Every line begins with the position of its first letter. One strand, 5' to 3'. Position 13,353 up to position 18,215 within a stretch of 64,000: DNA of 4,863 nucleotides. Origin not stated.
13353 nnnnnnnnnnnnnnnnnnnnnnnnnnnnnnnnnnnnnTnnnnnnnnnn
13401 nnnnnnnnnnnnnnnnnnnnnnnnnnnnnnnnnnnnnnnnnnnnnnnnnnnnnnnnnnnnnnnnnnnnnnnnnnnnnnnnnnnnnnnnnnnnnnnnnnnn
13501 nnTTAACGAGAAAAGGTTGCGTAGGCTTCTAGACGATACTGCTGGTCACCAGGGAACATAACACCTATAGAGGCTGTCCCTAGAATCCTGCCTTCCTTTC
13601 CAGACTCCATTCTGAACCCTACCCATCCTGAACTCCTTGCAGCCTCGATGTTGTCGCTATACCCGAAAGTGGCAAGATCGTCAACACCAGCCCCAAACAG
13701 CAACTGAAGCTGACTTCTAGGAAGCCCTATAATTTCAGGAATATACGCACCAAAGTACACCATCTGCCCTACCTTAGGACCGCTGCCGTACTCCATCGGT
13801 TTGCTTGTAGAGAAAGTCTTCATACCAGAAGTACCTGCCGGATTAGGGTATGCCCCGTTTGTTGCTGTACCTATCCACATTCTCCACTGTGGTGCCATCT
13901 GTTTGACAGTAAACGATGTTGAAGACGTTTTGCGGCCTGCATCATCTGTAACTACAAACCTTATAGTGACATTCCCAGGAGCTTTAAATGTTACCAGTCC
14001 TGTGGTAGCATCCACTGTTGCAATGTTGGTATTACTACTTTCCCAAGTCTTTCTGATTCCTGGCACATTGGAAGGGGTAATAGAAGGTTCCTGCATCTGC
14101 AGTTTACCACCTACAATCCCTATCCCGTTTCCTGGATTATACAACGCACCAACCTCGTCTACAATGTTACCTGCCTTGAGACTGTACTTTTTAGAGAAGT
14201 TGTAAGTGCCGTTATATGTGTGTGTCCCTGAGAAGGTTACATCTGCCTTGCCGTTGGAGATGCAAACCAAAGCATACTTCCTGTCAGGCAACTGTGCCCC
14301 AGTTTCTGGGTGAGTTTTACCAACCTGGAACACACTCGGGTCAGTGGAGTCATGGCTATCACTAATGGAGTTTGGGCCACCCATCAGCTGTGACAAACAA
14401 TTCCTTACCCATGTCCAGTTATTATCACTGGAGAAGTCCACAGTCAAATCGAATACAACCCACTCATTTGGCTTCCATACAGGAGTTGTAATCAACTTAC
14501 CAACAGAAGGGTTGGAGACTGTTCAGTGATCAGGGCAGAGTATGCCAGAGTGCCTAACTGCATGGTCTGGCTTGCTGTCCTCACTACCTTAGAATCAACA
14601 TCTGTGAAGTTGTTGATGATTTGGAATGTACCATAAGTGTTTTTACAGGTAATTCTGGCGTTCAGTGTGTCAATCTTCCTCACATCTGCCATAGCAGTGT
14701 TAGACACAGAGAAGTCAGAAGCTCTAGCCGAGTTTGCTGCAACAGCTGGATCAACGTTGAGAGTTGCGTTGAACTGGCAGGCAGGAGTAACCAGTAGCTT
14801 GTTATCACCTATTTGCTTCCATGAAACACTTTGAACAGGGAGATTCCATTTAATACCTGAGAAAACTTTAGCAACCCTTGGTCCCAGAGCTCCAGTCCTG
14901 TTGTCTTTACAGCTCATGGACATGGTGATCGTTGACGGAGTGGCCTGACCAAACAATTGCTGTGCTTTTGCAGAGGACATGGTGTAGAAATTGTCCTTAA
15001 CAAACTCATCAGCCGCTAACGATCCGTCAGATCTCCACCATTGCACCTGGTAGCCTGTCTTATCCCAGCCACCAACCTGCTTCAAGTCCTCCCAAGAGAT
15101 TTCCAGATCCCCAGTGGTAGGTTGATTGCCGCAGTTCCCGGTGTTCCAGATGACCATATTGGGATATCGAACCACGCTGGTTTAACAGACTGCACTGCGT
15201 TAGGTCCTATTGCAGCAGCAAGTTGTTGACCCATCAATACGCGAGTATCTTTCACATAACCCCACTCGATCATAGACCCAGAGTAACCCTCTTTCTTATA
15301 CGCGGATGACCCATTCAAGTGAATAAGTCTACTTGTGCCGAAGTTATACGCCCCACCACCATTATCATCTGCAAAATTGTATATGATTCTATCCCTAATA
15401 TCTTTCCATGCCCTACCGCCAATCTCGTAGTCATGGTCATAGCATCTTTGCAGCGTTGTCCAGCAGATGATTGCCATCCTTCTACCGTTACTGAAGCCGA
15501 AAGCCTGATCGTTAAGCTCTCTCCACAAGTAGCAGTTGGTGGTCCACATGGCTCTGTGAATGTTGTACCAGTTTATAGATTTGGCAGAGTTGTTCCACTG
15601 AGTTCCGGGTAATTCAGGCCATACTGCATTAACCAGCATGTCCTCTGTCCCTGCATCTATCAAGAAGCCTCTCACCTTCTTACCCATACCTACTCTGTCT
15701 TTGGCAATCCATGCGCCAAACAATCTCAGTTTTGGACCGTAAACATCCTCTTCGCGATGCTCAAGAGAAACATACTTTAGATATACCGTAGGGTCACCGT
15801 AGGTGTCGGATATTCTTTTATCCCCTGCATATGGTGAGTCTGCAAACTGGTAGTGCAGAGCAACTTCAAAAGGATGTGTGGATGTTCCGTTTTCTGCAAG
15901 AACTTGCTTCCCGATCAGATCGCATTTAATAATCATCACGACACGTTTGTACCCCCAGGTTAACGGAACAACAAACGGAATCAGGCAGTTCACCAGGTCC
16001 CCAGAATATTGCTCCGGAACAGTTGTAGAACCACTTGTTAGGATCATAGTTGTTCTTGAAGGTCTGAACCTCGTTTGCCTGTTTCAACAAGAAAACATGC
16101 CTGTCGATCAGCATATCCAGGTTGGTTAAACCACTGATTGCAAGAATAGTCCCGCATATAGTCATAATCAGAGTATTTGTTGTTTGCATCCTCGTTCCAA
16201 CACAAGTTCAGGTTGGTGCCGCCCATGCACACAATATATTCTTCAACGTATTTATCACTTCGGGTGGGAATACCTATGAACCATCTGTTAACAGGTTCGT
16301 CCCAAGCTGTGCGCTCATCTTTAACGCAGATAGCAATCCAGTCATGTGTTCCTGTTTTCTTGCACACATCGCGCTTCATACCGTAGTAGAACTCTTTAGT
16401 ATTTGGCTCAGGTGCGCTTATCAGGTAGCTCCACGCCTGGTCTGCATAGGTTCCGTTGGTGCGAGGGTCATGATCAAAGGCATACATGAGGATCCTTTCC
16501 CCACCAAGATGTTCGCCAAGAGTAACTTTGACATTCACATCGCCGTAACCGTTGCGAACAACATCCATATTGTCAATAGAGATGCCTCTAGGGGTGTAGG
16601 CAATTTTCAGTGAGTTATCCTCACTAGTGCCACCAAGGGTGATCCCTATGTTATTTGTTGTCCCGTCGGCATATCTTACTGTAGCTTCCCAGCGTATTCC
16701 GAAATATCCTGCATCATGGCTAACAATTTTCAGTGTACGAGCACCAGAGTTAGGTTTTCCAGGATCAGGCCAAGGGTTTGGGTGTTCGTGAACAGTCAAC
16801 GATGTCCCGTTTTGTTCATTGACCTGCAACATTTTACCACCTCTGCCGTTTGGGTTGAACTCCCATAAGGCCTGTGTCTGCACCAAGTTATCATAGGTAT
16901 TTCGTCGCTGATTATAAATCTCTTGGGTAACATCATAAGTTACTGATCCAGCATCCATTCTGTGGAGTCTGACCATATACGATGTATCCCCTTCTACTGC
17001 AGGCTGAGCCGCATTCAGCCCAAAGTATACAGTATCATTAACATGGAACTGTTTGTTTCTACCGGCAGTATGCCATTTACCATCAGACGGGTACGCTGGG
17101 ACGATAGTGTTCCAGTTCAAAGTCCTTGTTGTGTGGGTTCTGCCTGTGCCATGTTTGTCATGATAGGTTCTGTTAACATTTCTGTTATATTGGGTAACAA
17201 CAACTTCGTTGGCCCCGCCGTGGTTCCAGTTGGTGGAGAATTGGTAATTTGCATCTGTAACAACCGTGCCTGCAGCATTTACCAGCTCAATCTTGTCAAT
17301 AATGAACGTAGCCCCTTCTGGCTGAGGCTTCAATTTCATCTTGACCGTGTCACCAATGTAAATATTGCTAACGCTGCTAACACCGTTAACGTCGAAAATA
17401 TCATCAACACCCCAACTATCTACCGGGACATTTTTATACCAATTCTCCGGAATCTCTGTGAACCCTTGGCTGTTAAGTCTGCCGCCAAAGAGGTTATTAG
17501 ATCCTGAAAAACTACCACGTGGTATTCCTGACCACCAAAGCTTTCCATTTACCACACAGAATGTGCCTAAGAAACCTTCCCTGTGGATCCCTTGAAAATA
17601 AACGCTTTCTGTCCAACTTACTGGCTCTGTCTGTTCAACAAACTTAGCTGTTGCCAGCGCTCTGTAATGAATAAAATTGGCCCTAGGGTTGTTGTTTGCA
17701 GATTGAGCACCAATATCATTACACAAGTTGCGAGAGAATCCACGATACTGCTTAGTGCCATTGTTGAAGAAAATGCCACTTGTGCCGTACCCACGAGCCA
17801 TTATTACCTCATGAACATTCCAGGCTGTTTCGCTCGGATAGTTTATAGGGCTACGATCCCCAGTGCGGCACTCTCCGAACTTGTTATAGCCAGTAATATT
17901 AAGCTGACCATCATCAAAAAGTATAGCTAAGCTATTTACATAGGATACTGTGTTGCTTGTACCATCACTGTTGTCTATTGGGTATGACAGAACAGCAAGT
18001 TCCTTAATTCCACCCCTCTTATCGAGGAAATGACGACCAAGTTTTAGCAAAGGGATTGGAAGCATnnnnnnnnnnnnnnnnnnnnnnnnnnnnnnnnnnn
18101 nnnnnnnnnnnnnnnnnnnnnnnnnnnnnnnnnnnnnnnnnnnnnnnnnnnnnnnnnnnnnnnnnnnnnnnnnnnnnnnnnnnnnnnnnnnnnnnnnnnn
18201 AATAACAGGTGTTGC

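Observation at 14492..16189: Overlapping ORFs in the fibre cluster may hide more frameshifts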

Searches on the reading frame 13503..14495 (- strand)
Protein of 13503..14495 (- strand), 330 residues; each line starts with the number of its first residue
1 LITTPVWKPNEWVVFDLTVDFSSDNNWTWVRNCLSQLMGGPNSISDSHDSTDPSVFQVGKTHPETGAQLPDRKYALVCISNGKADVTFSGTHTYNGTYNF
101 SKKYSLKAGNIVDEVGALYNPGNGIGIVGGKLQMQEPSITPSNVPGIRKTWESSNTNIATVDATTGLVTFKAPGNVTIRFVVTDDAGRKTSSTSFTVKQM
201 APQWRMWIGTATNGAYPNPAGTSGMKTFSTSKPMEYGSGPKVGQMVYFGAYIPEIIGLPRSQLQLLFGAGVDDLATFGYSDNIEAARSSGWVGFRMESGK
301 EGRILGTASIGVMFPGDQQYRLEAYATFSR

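Call 28: search_protein_families(library=pfam, proteins=[window:13503-14495:-], max_evalue=0.01)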
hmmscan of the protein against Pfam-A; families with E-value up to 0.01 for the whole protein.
window:13503-14495:- (330 aa): 2 families
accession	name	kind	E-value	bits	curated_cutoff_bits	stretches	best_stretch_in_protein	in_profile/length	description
PF02368.24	Big_2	-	7.7e-09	35.8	22.8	1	138-185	25-71/79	Bacterial Ig-like domain (group 2)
PF25354.1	Ig_NUP210_16th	-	0.00013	21.8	27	1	143-182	27-63/72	NUP210-like, Ig-like domain 16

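Call 29: search_protein_families(library=phrogs, proteins=[window:13503-14495:-], max_evalue=0.001)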
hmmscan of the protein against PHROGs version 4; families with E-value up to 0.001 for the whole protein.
window:13503-14495:- (330 aa): 6 families
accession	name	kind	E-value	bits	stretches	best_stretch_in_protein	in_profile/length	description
phrog_15684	-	unknown function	2.6e-223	745.2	1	2-330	1550-1878/1878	-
phrog_215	-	head and packaging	7.9e-50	171.3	1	37-329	135-458/491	structural protein with Ig domain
phrog_341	-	tail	8.6e-07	30.1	1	136-200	88-150/154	major tail protein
phrog_35892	-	unknown function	2.9e-05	22.9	1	122-197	884-956/1181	-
phrog_3575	-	tail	5e-05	23.4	1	88-197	353-458/461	major tail protein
phrog_1280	-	other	0.00012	22.7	1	129-198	180-245/248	Ig domain containing protein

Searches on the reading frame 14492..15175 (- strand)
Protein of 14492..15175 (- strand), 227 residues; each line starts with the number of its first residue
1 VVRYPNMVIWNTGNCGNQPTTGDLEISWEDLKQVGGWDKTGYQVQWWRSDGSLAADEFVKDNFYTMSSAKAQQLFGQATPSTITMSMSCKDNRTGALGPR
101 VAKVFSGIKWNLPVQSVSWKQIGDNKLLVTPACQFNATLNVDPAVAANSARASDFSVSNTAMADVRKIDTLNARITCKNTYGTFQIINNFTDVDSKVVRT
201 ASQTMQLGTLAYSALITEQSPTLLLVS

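Call 28: search_protein_families(library=pfam, proteins=[window:14492-15175:-], max_evalue=0.01)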
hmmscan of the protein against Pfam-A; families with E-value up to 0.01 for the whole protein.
window:14492-15175:- (227 aa): 0 families

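Call 29: search_protein_families(library=phrogs, proteins=[window:14492-15175:-], max_evalue=0.001)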
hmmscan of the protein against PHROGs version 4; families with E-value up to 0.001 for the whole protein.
window:14492-15175:- (227 aa): 1 family
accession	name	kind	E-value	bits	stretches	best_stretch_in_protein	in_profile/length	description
phrog_15684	-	unknown function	1.2e-139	467.8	1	8-223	1323-1541/1878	-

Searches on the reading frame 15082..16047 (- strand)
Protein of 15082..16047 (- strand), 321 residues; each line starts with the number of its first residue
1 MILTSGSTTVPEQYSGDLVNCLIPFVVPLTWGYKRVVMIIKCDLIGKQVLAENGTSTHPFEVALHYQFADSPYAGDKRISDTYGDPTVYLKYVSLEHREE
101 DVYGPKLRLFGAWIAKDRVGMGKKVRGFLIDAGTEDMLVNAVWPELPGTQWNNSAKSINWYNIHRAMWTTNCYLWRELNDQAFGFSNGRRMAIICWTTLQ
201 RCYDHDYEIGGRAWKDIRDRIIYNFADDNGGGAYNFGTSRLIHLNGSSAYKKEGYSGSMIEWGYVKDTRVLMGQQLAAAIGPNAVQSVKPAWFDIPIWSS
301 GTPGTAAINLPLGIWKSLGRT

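Call 20: find_encoding_contigs(protein=window:15082-16047:-, flank=10000, max_places=6)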
Protein window:15082-16047:- (321 aa): no gene with exactly this product is on record in the collection.

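Call 28: search_protein_families(library=pfam, proteins=[window:15082-16047:-], max_evalue=0.01)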
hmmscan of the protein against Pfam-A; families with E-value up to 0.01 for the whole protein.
window:15082-16047:- (321 aa): 0 families

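Call 29: search_protein_families(library=phrogs, proteins=[window:15082-16047:-], max_evalue=0.001)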
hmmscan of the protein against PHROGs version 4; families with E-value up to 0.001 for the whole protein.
window:15082-16047:- (321 aa): 1 family
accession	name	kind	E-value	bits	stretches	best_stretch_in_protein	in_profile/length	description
phrog_15684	-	unknown function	5.5e-192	641.4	2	82-310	1109-1337/1878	-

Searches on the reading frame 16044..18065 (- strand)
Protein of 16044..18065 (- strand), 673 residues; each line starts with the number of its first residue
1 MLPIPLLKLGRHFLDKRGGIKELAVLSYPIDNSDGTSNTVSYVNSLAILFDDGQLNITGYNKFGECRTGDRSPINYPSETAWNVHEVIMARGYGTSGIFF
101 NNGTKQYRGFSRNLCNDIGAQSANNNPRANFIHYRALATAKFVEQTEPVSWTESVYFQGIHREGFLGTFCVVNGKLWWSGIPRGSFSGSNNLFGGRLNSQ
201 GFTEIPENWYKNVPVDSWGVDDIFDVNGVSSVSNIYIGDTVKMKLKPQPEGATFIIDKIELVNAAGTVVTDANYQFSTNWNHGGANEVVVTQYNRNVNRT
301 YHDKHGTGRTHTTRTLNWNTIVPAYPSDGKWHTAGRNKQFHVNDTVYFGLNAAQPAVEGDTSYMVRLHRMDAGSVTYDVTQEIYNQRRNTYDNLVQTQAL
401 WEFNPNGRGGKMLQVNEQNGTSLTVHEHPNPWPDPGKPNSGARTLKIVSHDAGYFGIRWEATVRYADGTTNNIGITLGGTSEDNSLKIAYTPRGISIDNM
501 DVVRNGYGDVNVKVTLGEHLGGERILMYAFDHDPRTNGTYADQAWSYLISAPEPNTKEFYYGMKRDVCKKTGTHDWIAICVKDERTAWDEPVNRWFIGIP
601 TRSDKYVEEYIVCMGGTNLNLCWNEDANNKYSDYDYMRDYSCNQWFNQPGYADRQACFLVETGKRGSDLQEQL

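Call 28: search_protein_families(library=pfam, proteins=[window:16044-18065:-], max_evalue=0.01)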
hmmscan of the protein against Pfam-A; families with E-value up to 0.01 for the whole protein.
window:16044-18065:- (673 aa): 0 families

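Call 29: search_protein_families(library=phrogs, proteins=[window:16044-18065:-], max_evalue=0.001)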
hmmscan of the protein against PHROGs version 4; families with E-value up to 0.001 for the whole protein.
window:16044-18065:- (673 aa): 2 families
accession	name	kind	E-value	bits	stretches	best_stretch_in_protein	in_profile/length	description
phrog_15684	-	unknown function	0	1503.3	2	85-656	317-896/1878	-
phrog_11922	-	tail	1.3e-09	38.2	1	41-114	36-108/870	tail protein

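Call 40: find_related_loci(query=window:16101-17810:-, collection=viral_contigs, flank=5000)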
Query window:16101-17810:- (570 aa) in viral_contigs; peptide patterns used: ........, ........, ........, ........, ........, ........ (x = any residue, [..] = any of these).
8 stretches matched a pattern; 4 encode a relative of the query (tblastn E <= 1e-3); 4 distinct loci.
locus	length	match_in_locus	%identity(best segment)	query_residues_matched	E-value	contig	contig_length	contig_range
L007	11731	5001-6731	94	1-570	0e+0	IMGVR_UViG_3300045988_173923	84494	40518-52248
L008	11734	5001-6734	90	1-570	0e+0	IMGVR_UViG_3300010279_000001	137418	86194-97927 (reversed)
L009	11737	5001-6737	57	1-570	0e+0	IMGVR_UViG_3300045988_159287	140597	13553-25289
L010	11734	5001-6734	58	1-570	0e+0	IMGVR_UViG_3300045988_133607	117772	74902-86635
